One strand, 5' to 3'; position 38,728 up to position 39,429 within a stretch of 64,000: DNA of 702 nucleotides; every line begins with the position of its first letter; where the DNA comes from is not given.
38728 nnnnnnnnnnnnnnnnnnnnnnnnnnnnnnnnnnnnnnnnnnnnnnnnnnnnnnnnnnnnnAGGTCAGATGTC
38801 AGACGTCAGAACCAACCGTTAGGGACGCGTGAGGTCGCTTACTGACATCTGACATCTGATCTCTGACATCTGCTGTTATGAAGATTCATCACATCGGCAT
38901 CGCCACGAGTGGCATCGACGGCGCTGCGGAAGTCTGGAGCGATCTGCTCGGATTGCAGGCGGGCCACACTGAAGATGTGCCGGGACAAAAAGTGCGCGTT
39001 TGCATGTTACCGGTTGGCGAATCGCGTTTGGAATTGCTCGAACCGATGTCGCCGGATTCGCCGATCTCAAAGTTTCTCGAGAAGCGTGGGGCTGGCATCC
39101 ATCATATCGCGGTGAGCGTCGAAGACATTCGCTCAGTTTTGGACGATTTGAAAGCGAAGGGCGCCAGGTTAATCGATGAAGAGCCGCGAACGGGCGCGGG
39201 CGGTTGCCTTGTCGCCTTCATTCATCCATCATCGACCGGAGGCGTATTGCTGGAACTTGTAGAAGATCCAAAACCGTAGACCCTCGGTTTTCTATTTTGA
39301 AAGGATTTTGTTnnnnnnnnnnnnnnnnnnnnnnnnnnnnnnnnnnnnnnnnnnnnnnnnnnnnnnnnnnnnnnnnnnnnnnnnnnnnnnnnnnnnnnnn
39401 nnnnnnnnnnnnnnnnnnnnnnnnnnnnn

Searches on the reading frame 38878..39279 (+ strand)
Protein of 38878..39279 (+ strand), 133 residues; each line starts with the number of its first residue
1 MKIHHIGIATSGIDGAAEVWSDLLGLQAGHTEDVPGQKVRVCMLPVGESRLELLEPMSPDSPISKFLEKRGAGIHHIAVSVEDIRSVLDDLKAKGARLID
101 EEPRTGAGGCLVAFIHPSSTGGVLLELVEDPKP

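Call 78: search_protein_families(library=pfam, proteins=[window:38878-39279:+], max_evalue=0.00001)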
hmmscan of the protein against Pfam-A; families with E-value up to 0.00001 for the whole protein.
window:38878-39279:+ (133 aa): 2 families
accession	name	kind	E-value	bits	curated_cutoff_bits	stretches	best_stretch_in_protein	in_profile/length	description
PF13669.12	Glyoxalase_4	-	1.9e-24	86.5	27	1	4-114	1-109/109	Glyoxalase/Bleomycin resistance protein/Dioxygenase superfamily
PF00903.31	Glyoxalase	-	5.8e-17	62.6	20.6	1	2-126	1-120/121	Glyoxalase/Bleomycin resistance protein/Dioxygenase superfamily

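Call 89: find_homologous_proteins(query=window:38878-39279:+, max_evalue=1e-30)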
Query window:38878-39279:+ (133 aa): 7054 proteins with E <= 1e-30 among 8000 candidates; the best 120 are listed.
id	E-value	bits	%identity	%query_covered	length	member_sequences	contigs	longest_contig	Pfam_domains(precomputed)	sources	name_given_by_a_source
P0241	4.4e-80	284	98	100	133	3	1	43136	PF13669.13,PF00903.32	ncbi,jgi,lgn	ncbi:MAG TPA: methylmalonyl-CoA epimerase [Pyrinomonadaceae bacterium]|jgi:methylmalonyl-CoA/ethylma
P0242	1.5e-76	273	95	100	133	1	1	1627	PF13669.13,PF00903.32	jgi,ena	-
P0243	2.5e-76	272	94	100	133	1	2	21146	PF13468.13,PF13669.13,PF00903.32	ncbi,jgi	ncbi:MAG TPA: methylmalonyl-CoA epimerase [Pyrinomonadaceae bacterium]|jgi:methylmalonyl-CoA/ethylma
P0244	3.8e-76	271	94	100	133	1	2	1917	PF13669.13,PF00903.32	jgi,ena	-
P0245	5.9e-76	271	94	100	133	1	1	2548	PF13468.13,PF13669.13,PF00903.32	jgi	-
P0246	7.1e-71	254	86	100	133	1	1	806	PF13669.13,PF00903.32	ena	-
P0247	2.2e-69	250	87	98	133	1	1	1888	PF13468.13,PF13669.13,PF00903.32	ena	-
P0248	3.0e-69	249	86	99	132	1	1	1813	PF13669.13,PF00903.32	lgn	-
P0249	3.2e-69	249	88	99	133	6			PF13669.13,PF00903.32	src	-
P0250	4.3e-69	249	86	100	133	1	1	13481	PF13468.13,PF13669.13,PF00903.32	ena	-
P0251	4.8e-69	248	86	100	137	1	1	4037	PF13468.13,PF13669.13,PF00903.32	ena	-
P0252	9.9e-69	247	86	100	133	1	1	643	PF13468.13,PF13669.13,PF00903.32,PF18029.8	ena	-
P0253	1.2e-68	247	86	99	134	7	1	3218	PF13468.13,PF13669.13,PF00903.32,PF18029.8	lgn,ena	-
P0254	1.5e-68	247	87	99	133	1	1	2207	PF13669.13,PF00903.32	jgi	jgi:methylmalonyl-CoA/ethylmalonyl-CoA epimerase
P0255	1.6e-68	247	86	98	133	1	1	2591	PF13468.13,PF13669.13,PF00903.32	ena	-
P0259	2.6e-68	246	87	99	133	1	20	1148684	PF13669.13,PF00903.32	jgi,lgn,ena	jgi:methylmalonyl-CoA/ethylmalonyl-CoA epimerase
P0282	2.8e-67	243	85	99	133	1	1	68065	PF13669.13,PF00903.32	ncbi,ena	-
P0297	1.7e-66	240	85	98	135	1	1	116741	PF13669.13,PF00903.32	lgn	-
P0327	4.4e-65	236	83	99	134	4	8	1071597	PF13468.13,PF13669.13,PF00903.32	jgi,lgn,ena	-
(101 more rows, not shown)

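Call 90: find_encoding_contigs(protein=P0243, flank=1800, max_places=1)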
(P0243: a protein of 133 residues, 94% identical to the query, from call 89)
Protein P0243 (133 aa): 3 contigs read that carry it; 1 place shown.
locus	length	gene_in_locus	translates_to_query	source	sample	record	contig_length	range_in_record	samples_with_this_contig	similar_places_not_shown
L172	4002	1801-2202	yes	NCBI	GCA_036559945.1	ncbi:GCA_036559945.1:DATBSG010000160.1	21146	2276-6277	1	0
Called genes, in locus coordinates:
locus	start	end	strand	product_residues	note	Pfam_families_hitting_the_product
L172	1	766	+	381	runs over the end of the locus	PF02771:Acyl-CoA_dh_N, PF02770:Acyl-CoA_dh_M, PF00441:Acyl-CoA_dh_1, PF08028:Acyl-CoA_dh_2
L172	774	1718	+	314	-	PF03308:MeaB, PF03029:ATP_bind_1 (faint)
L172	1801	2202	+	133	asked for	PF00903:Glyoxalase, PF13468:Glyoxalase_3 (weak), PF13669:Glyoxalase_4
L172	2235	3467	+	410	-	PF13616:Rotamase_3, PF13145:Rotamase_2, PF00639:Rotamase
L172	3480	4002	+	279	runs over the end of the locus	PF00753:Lactamase_B, PF12706:Lactamase_B_2 (weak)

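Call 91: find_encoding_contigs(protein=P0259, flank=1800, max_places=3)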
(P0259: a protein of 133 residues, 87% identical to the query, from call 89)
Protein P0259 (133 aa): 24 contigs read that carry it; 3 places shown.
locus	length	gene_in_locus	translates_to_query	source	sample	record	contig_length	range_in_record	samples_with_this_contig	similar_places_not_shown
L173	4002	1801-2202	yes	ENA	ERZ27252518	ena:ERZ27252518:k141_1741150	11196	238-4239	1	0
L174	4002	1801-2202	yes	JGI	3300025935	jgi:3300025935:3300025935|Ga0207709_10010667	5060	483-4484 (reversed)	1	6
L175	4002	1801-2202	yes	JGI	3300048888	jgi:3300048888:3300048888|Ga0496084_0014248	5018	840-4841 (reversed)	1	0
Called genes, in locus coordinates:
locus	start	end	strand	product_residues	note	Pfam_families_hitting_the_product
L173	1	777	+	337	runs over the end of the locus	?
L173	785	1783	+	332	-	PF03308:MeaB, PF03029:ATP_bind_1 (faint)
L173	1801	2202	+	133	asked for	PF00903:Glyoxalase, PF13669:Glyoxalase_4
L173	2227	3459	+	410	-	PF13145:Rotamase_2, PF13616:Rotamase_3, PF00639:Rotamase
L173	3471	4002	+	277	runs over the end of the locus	PF00753:Lactamase_B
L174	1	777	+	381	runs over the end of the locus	PF02771:Acyl-CoA_dh_N, PF02770:Acyl-CoA_dh_M, PF00441:Acyl-CoA_dh_1, PF08028:Acyl-CoA_dh_2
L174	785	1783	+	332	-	PF03308:MeaB, PF03029:ATP_bind_1 (faint)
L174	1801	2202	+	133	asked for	PF00903:Glyoxalase, PF13669:Glyoxalase_4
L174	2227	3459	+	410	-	PF13145:Rotamase_2, PF13616:Rotamase_3, PF00639:Rotamase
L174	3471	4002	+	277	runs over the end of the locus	PF00753:Lactamase_B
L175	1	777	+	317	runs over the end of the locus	?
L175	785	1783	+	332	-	PF03308:MeaB, PF03029:ATP_bind_1 (faint)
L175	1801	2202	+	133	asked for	PF00903:Glyoxalase, PF13669:Glyoxalase_4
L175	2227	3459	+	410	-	PF13145:Rotamase_2, PF13616:Rotamase_3, PF00639:Rotamase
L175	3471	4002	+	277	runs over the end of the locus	PF00753:Lactamase_B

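Call 92: find_encoding_contigs(protein=P0327, flank=1800, max_places=2)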
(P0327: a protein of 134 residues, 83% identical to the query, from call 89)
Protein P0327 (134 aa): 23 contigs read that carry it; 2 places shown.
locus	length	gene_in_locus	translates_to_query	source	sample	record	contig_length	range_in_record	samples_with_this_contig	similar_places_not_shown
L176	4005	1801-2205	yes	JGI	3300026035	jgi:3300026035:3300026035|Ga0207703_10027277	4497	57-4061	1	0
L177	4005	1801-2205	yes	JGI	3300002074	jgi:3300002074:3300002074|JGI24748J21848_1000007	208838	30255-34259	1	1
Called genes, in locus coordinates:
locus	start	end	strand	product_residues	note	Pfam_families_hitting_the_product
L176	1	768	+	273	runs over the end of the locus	?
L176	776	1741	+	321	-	PF03308:MeaB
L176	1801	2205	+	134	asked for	PF00903:Glyoxalase, PF13468:Glyoxalase_3 (weak), PF13669:Glyoxalase_4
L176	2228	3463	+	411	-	PF13616:Rotamase_3, PF00639:Rotamase, PF13145:Rotamase_2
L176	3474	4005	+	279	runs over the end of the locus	PF00753:Lactamase_B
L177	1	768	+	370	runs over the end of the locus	PF02771:Acyl-CoA_dh_N, PF02770:Acyl-CoA_dh_M, PF00441:Acyl-CoA_dh_1, PF08028:Acyl-CoA_dh_2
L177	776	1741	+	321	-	PF03308:MeaB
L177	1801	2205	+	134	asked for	PF00903:Glyoxalase, PF13468:Glyoxalase_3 (weak), PF13669:Glyoxalase_4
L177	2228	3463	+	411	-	PF13616:Rotamase_3, PF00639:Rotamase, PF13145:Rotamase_2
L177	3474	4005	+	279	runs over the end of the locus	PF00753:Lactamase_B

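Call 93: find_encoding_contigs(protein=P0282, flank=1800, max_places=1)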
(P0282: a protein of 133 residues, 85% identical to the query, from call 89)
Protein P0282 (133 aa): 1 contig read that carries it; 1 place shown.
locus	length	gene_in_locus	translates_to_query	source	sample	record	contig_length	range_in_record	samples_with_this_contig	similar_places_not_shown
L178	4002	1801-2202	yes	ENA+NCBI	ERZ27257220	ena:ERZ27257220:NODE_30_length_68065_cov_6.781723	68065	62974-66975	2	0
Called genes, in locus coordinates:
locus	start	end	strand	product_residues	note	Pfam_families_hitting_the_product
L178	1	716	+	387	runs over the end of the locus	PF02771:Acyl-CoA_dh_N, PF02770:Acyl-CoA_dh_M, PF00441:Acyl-CoA_dh_1, PF08028:Acyl-CoA_dh_2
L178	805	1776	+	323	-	PF03308:MeaB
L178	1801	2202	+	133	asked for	PF00903:Glyoxalase, PF13669:Glyoxalase_4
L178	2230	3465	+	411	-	PF13616:Rotamase_3, PF13145:Rotamase_2, PF00639:Rotamase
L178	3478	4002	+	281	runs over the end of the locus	PF00753:Lactamase_B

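Call 94: find_encoding_contigs(protein=P0297, flank=1800, max_places=1)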
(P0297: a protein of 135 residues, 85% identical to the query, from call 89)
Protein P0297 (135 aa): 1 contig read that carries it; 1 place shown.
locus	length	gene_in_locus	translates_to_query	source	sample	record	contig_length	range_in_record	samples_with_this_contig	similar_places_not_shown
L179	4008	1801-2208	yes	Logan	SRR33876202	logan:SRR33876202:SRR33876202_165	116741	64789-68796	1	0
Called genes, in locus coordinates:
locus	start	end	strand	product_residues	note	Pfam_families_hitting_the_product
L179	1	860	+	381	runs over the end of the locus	PF02771:Acyl-CoA_dh_N, PF02770:Acyl-CoA_dh_M, PF00441:Acyl-CoA_dh_1, PF08028:Acyl-CoA_dh_2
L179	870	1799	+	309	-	PF03308:MeaB, PF00448:SRP54 (faint), PF03029:ATP_bind_1 (faint)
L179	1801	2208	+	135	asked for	PF00903:Glyoxalase, PF13669:Glyoxalase_4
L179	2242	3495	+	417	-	PF13616:Rotamase_3, PF13145:Rotamase_2, PF00639:Rotamase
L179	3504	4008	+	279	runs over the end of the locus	PF00753:Lactamase_B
